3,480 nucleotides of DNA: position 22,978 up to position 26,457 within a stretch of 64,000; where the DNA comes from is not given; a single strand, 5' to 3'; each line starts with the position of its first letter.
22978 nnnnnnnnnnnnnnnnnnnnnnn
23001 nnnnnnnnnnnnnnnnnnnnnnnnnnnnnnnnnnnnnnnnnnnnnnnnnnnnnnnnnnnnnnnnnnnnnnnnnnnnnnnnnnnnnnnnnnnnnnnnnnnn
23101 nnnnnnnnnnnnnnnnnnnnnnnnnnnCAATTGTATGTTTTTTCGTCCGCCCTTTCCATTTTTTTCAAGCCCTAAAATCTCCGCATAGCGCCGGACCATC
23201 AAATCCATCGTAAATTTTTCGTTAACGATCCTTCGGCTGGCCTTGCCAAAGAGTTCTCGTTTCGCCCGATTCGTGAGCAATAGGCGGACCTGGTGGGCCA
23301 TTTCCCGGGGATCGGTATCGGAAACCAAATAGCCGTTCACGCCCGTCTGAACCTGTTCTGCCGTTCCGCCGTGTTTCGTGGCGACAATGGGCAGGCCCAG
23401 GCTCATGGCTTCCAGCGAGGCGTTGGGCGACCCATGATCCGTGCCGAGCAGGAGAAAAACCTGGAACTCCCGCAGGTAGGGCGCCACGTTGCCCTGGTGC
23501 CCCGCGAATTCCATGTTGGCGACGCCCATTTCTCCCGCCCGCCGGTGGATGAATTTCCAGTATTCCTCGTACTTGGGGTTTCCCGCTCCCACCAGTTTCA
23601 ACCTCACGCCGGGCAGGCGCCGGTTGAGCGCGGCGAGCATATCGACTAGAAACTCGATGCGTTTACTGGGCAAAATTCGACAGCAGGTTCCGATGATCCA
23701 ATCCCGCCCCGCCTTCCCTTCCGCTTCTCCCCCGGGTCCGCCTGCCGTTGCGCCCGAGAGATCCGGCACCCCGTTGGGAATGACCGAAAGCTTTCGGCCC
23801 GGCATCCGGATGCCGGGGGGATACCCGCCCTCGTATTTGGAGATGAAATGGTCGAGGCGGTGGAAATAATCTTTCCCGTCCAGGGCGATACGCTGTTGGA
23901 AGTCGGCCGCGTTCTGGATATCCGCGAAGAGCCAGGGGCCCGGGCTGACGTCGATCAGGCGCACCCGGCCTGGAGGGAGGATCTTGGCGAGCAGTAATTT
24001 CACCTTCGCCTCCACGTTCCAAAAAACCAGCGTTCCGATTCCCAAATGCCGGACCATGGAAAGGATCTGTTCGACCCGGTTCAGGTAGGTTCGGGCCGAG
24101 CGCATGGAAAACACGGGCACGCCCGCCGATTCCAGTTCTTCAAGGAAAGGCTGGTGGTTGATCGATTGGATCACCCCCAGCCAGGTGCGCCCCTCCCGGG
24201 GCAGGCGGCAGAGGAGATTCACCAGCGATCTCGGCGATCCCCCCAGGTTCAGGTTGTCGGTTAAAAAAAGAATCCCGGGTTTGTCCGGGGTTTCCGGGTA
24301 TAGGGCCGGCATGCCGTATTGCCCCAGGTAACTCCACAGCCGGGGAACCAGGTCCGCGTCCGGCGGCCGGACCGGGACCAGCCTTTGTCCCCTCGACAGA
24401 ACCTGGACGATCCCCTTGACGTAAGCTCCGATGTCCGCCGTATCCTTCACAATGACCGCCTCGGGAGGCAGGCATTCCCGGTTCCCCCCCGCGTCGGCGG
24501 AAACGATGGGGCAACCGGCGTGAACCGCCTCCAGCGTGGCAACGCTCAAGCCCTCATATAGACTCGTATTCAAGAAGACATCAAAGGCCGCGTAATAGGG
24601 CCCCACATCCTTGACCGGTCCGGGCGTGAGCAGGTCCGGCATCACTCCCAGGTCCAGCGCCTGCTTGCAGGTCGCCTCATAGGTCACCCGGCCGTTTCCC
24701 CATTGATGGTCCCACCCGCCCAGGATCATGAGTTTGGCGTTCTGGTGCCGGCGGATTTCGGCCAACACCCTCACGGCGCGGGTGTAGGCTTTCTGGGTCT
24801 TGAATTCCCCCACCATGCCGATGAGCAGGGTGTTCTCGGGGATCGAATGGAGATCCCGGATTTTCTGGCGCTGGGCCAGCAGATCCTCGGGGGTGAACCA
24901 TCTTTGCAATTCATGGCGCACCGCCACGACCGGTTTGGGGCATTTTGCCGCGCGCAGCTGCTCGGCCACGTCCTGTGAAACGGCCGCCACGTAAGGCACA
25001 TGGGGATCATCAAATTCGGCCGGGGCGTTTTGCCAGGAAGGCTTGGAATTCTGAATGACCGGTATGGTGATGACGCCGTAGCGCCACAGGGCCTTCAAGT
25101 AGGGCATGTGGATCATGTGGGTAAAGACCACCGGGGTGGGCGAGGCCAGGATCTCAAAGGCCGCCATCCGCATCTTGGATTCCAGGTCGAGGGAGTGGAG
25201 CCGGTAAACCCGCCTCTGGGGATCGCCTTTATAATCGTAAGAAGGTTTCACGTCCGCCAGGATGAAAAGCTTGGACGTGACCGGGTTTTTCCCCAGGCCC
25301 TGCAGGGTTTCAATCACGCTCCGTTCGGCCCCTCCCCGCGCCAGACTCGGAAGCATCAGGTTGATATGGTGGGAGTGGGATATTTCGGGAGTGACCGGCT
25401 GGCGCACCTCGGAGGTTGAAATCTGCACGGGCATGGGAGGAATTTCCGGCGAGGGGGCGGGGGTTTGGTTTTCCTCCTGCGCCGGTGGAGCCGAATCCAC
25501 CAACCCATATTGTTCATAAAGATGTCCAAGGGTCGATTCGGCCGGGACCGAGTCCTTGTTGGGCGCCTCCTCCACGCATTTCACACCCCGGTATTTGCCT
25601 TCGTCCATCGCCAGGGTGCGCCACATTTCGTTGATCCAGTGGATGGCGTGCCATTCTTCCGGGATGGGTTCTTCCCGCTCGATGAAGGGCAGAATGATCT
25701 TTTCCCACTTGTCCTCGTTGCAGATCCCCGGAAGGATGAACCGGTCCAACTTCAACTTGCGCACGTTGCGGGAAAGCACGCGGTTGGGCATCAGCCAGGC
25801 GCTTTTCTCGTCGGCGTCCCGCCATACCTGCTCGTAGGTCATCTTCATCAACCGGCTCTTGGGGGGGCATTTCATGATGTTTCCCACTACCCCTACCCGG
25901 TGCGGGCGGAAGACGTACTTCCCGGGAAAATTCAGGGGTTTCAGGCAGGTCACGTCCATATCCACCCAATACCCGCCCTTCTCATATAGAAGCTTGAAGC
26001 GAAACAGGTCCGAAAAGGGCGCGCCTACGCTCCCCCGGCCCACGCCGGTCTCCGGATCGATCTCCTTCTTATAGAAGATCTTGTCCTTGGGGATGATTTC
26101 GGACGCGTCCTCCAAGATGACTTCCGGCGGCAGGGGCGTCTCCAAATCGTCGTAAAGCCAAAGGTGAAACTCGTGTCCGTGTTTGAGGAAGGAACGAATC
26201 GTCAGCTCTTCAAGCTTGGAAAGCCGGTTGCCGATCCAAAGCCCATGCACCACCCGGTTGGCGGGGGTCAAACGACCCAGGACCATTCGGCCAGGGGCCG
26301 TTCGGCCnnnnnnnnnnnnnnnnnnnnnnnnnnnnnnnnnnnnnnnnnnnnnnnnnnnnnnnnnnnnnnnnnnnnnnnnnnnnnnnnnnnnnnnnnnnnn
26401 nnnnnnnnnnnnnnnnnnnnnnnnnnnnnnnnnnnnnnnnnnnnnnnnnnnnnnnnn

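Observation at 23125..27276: Single 1383-aa polypeptide carrying four glycosyltransferase modules (GT-A DxD + GT32-like + 2x GT4)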

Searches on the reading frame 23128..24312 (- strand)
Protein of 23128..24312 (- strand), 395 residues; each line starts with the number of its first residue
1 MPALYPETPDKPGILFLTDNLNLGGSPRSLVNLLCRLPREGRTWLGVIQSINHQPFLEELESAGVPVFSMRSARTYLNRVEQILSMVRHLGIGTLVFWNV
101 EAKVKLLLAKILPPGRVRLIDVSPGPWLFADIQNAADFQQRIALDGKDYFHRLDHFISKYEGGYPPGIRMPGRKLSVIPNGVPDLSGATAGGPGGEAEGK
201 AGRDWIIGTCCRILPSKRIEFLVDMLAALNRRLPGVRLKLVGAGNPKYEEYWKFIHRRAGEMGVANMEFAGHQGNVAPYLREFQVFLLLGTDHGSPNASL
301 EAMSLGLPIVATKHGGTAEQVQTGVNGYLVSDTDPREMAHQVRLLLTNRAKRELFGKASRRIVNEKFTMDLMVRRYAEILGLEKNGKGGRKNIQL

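Call 6: search_protein_families(library=pfam, proteins=[window:23128-24312:-], max_evalue=10)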
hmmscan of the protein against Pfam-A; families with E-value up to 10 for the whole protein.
seq(395 aa): 6 families
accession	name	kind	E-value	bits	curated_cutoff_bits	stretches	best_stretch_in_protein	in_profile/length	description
PF13692.12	Glyco_trans_1_4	-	1.3e-24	87.5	27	1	207-348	4-142/142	Glycosyl transferases group 1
PF00534.26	Glycos_transf_1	-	2.8e-22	79.5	26.4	1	198-361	9-171/172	Glycosyl transferases group 1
PF13524.12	Glyco_trans_1_2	-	1.8e-06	28.4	25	1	224-371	4-137/144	Glycosyl transferase-like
PF20706.3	GT4-conflict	-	0.00046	19.7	26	1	216-327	211-326/385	Family 4 Glycosyltransferase in conflict systems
PF13439.12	Glyco_transf_4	-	0.0074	16.8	28.5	1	298-376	87-152/170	Glycosyltransferase Family 4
PF16994.11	Glyco_trans_4_5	-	0.076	13.2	26.6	1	14-76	5-66/172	Glycosyl-transferase family 4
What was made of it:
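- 23128..24249 (-): Module 4 (aa about 1010-1383): GT4 GT-B. Motifs: NLGG and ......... Only the second Glu of the E-x7-E motif is kept. Glycos_transf_1 E 3e-22 and Glyco_trans_1_4 E 1e-24 (call 6).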

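Call 70: search_solved_structures(query=window:23128-24249:-, max_evalue=0.001, show_alignments=1)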
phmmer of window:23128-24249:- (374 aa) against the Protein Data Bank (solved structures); distinct sequences matched with E-value up to 0.001: 23.
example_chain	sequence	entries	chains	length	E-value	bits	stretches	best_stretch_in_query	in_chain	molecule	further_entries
4xso_B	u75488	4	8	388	9.4e-12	47.9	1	182-359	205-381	Alr3699 protein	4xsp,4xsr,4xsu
2jjm_A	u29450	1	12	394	1.9e-10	43.6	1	198-366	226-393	GLYCOSYL TRANSFERASE, GROUP 1 FAMILY PROTEIN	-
3mbo_A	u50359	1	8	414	2e-10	43.5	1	198-366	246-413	Glycosyltransferase, group 1 family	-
7qnt_AAA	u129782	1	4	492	9.1e-10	41.3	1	184-352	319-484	TarM(Se)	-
7qd7_AAA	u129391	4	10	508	9.7e-10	41.3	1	184-352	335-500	TarM(Se)_G117R | TarM(Se)_G117R-4RboP | TarM(Se)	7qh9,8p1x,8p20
4x6l_A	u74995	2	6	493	8e-09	38.3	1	183-356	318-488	TarM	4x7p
4x7m_A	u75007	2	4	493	8.1e-09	38.2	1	183-356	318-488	TarM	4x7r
4wac_A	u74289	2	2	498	8.1e-09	38.2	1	183-356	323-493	Glycosyl transferase, group 1 family protein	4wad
2x6q_A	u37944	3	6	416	7.8e-08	35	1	186-360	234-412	TREHALOSE-SYNTHASE TRET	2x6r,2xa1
2xa2_A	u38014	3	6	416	1.5e-07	34.1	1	186-360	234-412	TREHALOSE-SYNTHASE TRET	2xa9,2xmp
2r60_A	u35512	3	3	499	2.4e-06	30.1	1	264-359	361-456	Glycosyl transferase, group 1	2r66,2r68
8dqd_A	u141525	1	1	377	3e-06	29.8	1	246-358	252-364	N, N'-diacetylbacillosaminyl-diphospho-undecaprenol alpha-1,3-N-acetylgalactosaminyltransf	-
8dvw_A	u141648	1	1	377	3e-06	29.8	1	246-358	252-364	N, N'-diacetylbacillosaminyl-diphospho-undecaprenol alpha-1,3-N-acetylgalactosaminyltransf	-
8dvz_A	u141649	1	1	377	7.7e-06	28.4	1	246-358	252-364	N, N'-diacetylbacillosaminyl-diphospho-undecaprenol alpha-1,3-N-acetylgalactosaminyltransf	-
5i45_A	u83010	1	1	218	1.7e-05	27.3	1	184-346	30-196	Glycosyl transferases group 1 family protein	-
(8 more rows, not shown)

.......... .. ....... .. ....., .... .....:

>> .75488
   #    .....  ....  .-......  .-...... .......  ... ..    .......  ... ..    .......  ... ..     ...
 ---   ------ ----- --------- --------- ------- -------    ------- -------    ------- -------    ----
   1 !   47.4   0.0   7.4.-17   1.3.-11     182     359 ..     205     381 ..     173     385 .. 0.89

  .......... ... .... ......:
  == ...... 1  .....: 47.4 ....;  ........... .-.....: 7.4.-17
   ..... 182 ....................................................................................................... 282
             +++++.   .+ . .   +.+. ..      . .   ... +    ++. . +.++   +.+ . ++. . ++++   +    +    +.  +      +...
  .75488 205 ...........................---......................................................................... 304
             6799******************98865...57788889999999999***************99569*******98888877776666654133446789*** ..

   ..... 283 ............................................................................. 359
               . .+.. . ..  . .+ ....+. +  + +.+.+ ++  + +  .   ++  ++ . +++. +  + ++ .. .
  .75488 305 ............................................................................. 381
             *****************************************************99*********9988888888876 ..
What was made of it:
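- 23128..24249 (-): PDB sequence hits: Alr3699, 2jjm/3mbo, TarM, PimB (call 70).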

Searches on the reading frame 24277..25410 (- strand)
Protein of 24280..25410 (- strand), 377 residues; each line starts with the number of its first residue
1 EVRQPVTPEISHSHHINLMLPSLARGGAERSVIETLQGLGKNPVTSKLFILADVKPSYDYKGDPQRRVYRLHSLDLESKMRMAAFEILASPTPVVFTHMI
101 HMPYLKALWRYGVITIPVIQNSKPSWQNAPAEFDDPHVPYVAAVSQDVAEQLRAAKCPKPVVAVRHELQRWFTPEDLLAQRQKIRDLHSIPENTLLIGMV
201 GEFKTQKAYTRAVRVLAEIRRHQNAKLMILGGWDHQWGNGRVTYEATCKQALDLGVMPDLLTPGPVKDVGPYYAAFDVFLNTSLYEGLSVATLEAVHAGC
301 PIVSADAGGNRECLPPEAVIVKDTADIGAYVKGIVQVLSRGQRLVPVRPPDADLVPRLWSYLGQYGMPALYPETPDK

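Call 6: search_protein_families(library=pfam, proteins=[window:24280-25410:-], max_evalue=10)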
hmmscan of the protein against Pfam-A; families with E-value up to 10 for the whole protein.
seq(377 aa): 6 families
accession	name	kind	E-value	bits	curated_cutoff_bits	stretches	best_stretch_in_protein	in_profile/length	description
PF13692.12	Glyco_trans_1_4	-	1.8e-20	74.1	27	1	196-339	3-141/142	Glycosyl transferases group 1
PF00534.26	Glycos_transf_1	-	5.9e-19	68.7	26.4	1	181-340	2-158/172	Glycosyl transferases group 1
PF20706.3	GT4-conflict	-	2.9e-05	23.7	26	1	141-314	150-320/385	Family 4 Glycosyltransferase in conflict systems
PF13524.12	Glyco_trans_1_2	-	0.0019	18.6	25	1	216-326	6-103/144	Glycosyl transferase-like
PF13439.12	Glyco_transf_4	-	0.038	14.4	28.5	1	26-161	2-159/170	Glycosyltransferase Family 4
PF18989.5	DUF5722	-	0.34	10.2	30.5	1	207-242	170-205/393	Family of unknown function (DUF5722)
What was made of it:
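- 24277..25359 (-): Module 3 (aa about 640-1000): GT4 GT-B. Motifs: GGAER, K825, and E907-x7-E915. Glycos_transf_1 E 6e-19 and Glyco_trans_1_4 E 2e-20 (call 6).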

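Call 69: search_solved_structures(query=window:24277-25359:-, max_evalue=0.001, show_alignments=1)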
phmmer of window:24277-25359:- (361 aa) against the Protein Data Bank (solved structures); distinct sequences matched with E-value up to 0.001: 5.
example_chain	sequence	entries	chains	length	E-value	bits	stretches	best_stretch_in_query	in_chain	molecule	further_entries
6kih_A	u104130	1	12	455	8.2e-06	28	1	172-321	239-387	Tll1590 protein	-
8qoy_A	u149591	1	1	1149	6.4e-05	25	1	188-327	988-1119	TagF-like capsule polymerase Cps3D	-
3c4q_A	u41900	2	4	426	0.00024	23.1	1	160-293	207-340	Predicted glycosyltransferases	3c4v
3c48_A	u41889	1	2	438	0.00026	23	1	160-293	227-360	Predicted glycosyltransferases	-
2x6q_A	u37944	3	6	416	0.00076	21.5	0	174-294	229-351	TREHALOSE-SYNTHASE TRET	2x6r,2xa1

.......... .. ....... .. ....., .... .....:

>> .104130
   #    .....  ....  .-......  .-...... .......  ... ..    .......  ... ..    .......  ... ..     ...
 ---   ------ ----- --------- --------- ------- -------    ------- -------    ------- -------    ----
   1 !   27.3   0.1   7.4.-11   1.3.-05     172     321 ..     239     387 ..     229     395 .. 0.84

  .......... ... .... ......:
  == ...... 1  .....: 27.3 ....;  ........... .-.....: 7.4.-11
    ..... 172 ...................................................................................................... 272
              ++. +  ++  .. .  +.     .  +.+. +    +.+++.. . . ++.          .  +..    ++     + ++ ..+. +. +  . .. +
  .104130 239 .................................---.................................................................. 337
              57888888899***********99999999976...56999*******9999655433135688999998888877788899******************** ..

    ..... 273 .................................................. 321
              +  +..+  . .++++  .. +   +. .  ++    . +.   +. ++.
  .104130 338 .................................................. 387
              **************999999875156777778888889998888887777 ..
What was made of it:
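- PDB sequence hits for modules 3 and 4: calls 69, 70.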

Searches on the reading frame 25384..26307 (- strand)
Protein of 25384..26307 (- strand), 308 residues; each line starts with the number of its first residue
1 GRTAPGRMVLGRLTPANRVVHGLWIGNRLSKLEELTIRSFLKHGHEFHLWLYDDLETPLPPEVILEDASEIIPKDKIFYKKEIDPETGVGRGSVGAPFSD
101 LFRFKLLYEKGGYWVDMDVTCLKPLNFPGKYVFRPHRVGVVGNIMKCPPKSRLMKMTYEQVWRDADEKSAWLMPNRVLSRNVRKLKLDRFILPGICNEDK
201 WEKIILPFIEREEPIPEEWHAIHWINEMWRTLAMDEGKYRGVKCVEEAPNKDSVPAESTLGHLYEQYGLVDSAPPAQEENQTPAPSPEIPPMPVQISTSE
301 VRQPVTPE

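Call 6: search_protein_families(library=pfam, proteins=[window:25384-26307:-], max_evalue=10)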
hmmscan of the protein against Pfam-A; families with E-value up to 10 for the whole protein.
seq(308 aa): 3 families
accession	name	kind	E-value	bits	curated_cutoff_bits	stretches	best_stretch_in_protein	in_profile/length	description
PF04488.21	Gly_transf_sug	-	9.5e-07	29.9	23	1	96-126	54-84/93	Glycosyltransferase sugar-binding region containing DXD motif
PF05704.18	Caps_synth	-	0.00015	21.7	24.5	1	96-125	111-140/278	Capsular polysaccharide synthesis protein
PF12919.13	TcdA_TcdB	-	0.027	14.2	23.6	1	91-119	167-194/382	TcdA/TcdB catalytic glycosyltransferase domain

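Call 49: search_solved_structures(query=A5, max_evalue=10, show_alignments=3)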
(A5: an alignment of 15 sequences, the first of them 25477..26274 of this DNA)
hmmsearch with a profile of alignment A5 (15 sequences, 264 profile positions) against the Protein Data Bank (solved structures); distinct sequences matched with E-value up to 10: 10.
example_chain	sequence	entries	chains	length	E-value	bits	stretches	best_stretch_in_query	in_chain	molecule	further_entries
9n3s_A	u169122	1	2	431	0.0028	20.3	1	87-114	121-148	Initiation-specific alpha-1,6-mannosyltransferase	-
8x4k_A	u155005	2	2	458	0.011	18.4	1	3-113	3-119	Subversion of eukaryotic traffic protein A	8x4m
8x4j_A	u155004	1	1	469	0.016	17.8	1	5-113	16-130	Subversion of eukaryotic traffic protein A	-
4egy_A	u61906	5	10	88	0.32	13.5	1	32-98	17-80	Arabinose metabolism transcriptional repressor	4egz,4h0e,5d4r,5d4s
8rqo_A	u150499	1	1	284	0.33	13.5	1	190-230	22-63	Isoform Alpha-1 of Thyroid hormone receptor alpha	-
3hzf_A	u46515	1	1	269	0.39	13.2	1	191-230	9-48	Thyroid hormone receptor, alpha isoform 1 variant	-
2h77_A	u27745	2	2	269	0.39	13.2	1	191-230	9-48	THRA protein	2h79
3ilz_A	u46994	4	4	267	0.43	13.1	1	191-230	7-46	Thyroid hormone receptor, alpha isoform 1 variant | THRA protein | Thyroid hormone receptor alpha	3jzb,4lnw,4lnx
1nav_A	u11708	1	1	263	0.53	12.8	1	191-230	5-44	hormone receptor alpha 1, THRA1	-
3uvv_A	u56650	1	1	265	1.2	11.7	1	190-230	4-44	Thyroid hormone receptor alpha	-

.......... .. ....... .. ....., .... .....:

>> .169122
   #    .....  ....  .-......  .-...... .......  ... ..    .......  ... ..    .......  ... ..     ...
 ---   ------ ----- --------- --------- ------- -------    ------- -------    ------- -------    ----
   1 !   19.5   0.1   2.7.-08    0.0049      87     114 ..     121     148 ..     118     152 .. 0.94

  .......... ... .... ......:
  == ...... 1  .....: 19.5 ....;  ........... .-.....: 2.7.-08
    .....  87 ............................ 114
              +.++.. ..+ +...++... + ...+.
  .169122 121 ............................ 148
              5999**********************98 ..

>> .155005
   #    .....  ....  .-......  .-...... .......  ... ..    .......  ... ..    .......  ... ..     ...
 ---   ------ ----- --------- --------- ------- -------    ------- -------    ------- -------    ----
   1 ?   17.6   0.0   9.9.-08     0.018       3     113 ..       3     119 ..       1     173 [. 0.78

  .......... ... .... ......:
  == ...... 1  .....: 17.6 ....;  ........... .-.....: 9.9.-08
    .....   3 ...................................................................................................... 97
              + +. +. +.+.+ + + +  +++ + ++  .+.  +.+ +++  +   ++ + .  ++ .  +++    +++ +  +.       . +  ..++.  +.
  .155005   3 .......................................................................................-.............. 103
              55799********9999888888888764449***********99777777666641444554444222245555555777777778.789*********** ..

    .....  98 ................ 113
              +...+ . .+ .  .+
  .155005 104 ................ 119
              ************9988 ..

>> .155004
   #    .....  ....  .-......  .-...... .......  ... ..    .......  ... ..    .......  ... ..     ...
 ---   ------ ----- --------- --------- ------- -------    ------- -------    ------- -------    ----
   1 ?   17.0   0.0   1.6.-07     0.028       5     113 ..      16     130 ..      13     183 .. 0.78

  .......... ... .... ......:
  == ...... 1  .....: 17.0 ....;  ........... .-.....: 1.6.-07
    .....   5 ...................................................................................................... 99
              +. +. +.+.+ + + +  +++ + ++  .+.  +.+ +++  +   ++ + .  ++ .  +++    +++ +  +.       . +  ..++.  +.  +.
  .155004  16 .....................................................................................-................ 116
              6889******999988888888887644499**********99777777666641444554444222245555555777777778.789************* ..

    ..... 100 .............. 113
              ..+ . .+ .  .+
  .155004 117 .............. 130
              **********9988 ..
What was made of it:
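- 25477..26274 (-): Module 2 (aa 335-600): GT32/toxin-like retaining GT-A. Motifs: HGLWIG, SDLFRxK, and DxD in WVDMDV (D438, D440). Profile against PDB sequences: Och1 E 0.003, SetA E 0.01 (call 49).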

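Call 61: search_protein_families(library=ncbifam, proteins=[window:25477-26274:-], max_evalue=0.01)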
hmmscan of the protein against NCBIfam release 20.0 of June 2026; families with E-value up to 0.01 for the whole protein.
window:25477-26274:- (266 aa): 0 families

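Call 66: predict_structure(alignment_id=A7)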
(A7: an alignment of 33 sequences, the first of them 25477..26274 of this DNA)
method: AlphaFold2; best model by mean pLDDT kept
length: 266 residues; sequences in the alignment: 33
mean_pLDDT: 93.2   pTM: 0.90
mean pLDDT of the five models: 93.2, 93.1, 91.4, 90.8, 89.4
residues with pLDDT >= 90: 210; 70-90: 49; 50-70: 4; < 50: 3
segments of 3 or more residues with pLDDT < 50: none
pLDDT, mean of each block of 10 residues (from residue 1): 91 96 98 98 96 98 91 87 85 98 98 95 94 96 98 92 97 97 93 94 97 92 88 89 96 94 51
secondary structure, 60 per line:
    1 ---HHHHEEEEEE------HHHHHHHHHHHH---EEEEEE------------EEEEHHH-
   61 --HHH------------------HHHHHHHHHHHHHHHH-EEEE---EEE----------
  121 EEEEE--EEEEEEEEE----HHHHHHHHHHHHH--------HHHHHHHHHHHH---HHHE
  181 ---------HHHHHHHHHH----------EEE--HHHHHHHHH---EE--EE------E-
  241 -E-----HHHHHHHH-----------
elements in order: H4-7 E8-13 H20-31 E35-40 E53-56 H84-99 E101-104 E108-110 E121-125 E128-136 H141-153 H162-173 H190-199 E210-212 H215-223 H248-255
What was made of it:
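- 25477..26274 (-): AF2 pLDDT 93.2 (call 66).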
